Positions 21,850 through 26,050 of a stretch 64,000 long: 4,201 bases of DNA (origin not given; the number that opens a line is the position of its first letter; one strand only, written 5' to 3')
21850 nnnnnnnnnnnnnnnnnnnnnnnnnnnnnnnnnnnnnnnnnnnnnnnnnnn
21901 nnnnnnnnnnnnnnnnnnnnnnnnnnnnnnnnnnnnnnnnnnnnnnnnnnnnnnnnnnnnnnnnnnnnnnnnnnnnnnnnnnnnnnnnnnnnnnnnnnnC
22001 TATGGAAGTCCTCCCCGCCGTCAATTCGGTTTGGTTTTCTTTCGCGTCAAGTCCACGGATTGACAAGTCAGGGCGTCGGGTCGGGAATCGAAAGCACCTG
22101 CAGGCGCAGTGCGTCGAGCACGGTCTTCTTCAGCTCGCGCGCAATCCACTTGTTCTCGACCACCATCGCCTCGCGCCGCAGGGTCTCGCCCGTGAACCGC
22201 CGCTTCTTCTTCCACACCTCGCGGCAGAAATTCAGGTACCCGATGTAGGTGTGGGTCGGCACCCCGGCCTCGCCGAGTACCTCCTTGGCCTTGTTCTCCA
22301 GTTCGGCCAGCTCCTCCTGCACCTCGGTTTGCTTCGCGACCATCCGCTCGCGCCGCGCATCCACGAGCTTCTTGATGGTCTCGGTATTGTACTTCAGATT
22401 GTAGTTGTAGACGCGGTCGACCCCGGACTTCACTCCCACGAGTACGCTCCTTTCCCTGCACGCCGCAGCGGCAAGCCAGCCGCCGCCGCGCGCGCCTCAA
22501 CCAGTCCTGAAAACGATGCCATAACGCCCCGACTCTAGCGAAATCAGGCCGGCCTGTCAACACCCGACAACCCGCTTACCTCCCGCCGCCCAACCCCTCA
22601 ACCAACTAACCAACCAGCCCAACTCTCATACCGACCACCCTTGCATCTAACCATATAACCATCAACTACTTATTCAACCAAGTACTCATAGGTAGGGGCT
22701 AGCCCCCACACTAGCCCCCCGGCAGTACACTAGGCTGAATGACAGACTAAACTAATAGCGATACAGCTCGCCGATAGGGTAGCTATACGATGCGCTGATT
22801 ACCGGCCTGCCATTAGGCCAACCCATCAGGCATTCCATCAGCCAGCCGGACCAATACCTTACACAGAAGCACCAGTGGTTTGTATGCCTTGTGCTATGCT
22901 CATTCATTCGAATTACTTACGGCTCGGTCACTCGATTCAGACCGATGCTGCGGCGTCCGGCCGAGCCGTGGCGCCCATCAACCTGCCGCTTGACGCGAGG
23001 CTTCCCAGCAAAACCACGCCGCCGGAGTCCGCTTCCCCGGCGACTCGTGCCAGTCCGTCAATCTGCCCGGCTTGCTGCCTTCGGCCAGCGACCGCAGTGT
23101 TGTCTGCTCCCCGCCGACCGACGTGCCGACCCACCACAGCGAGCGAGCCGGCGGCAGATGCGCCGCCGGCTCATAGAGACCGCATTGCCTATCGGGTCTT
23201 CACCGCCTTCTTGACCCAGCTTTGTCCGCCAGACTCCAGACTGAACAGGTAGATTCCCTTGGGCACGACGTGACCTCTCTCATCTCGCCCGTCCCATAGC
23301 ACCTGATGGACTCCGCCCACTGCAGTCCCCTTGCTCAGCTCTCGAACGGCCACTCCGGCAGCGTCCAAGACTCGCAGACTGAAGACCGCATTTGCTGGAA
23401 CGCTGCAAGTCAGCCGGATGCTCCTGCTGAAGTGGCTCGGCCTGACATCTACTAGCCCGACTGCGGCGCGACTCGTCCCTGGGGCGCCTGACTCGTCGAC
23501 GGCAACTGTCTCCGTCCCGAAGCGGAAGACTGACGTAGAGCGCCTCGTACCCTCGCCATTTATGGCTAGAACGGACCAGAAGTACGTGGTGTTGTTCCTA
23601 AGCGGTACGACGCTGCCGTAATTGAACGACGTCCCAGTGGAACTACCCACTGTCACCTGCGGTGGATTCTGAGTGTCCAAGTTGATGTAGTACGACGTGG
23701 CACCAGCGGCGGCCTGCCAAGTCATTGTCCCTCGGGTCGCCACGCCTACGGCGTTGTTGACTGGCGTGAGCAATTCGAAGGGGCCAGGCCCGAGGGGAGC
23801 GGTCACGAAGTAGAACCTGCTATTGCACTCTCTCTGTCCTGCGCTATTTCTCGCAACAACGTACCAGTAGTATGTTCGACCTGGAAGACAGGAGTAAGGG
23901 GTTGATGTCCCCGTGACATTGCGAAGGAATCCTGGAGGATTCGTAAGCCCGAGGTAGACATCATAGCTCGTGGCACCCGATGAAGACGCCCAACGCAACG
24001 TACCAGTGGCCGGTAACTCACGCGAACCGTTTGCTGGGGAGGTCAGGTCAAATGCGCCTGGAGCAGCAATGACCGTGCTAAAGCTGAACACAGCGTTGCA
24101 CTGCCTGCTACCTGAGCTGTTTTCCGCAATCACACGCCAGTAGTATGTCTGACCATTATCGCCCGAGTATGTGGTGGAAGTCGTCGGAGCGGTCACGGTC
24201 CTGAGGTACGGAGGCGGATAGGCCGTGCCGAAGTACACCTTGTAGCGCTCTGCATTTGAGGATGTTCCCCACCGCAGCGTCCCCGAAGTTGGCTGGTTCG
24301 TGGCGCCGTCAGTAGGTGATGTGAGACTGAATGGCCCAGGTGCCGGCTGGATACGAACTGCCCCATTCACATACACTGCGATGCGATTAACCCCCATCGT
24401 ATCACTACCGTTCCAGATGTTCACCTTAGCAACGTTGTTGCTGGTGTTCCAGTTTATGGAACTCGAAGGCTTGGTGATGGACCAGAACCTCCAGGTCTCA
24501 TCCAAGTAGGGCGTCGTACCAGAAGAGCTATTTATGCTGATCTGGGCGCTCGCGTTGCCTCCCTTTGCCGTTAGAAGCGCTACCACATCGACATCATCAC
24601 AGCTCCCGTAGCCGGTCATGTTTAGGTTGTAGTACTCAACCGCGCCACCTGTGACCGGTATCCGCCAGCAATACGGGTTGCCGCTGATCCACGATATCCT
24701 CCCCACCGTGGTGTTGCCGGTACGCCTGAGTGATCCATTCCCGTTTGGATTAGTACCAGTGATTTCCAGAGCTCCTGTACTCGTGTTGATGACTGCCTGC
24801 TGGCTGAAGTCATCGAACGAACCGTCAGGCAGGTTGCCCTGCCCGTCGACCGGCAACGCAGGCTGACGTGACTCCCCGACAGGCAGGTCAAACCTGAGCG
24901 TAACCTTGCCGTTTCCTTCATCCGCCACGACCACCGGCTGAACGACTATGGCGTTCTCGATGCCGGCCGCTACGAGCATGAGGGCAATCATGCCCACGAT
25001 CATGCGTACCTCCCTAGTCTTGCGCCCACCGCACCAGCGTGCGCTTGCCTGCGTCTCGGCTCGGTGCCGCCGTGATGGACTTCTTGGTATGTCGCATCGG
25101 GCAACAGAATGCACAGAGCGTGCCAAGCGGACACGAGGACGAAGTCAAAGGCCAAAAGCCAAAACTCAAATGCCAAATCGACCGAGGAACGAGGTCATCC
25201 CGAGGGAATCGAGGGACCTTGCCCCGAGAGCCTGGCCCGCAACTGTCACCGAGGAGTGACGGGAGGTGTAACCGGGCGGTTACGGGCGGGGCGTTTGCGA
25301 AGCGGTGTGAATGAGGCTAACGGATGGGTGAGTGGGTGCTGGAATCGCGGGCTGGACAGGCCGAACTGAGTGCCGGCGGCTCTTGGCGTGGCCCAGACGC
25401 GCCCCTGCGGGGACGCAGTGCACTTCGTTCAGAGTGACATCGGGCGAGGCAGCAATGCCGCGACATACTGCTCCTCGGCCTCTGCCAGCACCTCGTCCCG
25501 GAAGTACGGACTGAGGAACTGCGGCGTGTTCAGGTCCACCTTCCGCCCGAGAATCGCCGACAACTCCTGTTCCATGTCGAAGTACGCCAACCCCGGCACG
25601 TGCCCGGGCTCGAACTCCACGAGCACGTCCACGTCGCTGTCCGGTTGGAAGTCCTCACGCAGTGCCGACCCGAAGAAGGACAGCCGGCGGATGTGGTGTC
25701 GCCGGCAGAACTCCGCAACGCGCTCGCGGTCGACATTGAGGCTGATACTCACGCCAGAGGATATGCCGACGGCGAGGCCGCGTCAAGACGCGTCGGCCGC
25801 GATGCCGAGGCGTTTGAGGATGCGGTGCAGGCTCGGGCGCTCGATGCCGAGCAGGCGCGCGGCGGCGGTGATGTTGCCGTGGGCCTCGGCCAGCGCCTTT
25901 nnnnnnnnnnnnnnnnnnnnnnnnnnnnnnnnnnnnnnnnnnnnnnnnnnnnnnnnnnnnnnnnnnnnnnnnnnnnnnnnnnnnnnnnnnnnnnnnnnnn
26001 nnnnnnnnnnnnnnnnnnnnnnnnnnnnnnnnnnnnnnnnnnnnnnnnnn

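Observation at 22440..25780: Low-GC island carrying a fibronectin-III-repeat T9SS cargo gene whose sorting tail has a foreign flavour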

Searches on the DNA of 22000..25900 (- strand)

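Call 33: search_rna_families(source=window, start=22000, end=25900, threshold=evalue, max_evalue=1)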
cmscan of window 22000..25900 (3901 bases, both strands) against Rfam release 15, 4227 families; matches with E-value up to 1: 1.
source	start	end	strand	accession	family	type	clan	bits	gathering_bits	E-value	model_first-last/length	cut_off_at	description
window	24525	24605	-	RF00325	SNORD53_SNORD92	Gene; snRNA; snoRNA; CD-box;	CL00063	23.4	46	0.19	1-78/78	no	Small nucleolar RNA SNORD53/SNORD92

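Call 93: build_rna_model(alignment_id=A9, structure=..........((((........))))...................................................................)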
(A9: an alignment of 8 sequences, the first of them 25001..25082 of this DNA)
Model R1 built from alignment A9 (8 sequences, 93 columns); structure: as given.
model positions 78; base pairs 4; branch points 0; effective number of sequences 5.98; information 0.726 bits per position. Calibrated on 0.2 Mb of random sequence (short: E-values are rough).
structure used (alignment columns):
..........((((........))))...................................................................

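Call 94: search_with_rna_model(model_id=R1, sources=[window, L001, L002, L003, L004, L005, L006, L007, L008, L009, L010, L011, L012], max_evalue=5, make_alignment=true)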
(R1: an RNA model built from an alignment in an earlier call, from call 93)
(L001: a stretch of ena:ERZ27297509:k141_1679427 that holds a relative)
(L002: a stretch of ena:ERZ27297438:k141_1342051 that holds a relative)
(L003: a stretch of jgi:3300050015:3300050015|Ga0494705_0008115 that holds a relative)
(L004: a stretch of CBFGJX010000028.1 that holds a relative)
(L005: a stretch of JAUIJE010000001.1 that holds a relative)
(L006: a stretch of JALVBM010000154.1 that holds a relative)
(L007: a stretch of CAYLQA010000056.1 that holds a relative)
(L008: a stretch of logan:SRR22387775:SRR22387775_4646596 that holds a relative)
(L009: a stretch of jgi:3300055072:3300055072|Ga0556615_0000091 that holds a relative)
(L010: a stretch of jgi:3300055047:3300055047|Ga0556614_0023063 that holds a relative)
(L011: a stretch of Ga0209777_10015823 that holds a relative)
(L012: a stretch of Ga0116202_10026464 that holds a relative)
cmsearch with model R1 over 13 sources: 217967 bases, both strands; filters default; matches with E-value up to 5: 15.
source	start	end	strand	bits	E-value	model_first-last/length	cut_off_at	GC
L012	2610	2688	+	81.9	8.4e-23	1-78/78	no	0.66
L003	2537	2614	+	81.2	1.4e-22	1-78/78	no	0.6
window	25001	25077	-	78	1.4e-21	1-78/78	no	0.69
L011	1406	1483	+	75.4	9e-21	1-78/78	no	0.58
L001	9929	10003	+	64.8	1.8e-17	1-78/78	no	0.64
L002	9929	10003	+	64.8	1.8e-17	1-78/78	no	0.64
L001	8983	9061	+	57.2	4.3e-15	1-78/78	no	0.62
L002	8983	9061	+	57.2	4.3e-15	1-78/78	no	0.62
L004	16661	16743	+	57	4.9e-15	1-78/78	no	0.64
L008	307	383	+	50.7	4.5e-13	1-78/78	no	0.38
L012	399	472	+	18.6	0.0046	1-78/78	no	0.62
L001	17686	17754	-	10.4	1.7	1-78/78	no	0.64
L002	17686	17754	-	10.4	1.7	1-78/78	no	0.64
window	57170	57234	-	9.7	2.6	1-78/78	no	0.65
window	454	527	-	9.6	2.9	1-78/78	no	0.73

Alignment A10: 15 matches aligned to the model, 93 columns, each read 5' to 3' on its own strand. Consensus structure (alignment columns), stored with it:
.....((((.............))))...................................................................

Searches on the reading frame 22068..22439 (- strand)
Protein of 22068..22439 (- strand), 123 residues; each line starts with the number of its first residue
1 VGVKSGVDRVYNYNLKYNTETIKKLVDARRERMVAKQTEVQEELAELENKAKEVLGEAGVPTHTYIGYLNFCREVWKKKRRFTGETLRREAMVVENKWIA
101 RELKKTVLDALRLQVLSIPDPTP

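Call 7: search_protein_families(library=pfam, proteins=[window:22068-22439:-], max_evalue=0.01)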
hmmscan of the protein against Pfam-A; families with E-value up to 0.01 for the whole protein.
window:22068-22439:- (123 aa): 1 family
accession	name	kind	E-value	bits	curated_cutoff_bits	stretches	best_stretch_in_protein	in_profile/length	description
PF17573.8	GA-like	-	0.0097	16.2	25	0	39-74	3-38/50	GA-like domain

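Call 8: search_protein_families(library=ncbifam, proteins=[window:22068-22439:-], max_evalue=0.01)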
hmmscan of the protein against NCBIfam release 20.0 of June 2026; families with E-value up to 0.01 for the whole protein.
window:22068-22439:- (123 aa): 0 families

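Call 39: find_encoding_contigs(protein=window:22068-22439:-, flank=10000, max_places=8)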
Protein window:22068-22439:- (123 aa): no gene with exactly this product is on record in the collection.

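Call 80: search_protein_families(library=phrogs, proteins=[window:22068-22439:-], max_evalue=0.01)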
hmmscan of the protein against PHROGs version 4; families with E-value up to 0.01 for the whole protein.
window:22068-22439:- (123 aa): 1 family
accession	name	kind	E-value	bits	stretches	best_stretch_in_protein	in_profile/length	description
phrog_35505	-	unknown function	0.0038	18.4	0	5-40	87-122/124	-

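Call 81: find_homologous_proteins(query=window:22068-22439:-, max_evalue=0.00001)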
Query window:22068-22439:- (123 aa): 1 proteins with E <= 0.00001 among 27 candidates.
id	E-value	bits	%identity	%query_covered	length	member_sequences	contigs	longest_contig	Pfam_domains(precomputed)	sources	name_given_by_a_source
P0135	7.7e-67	240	90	100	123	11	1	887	-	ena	-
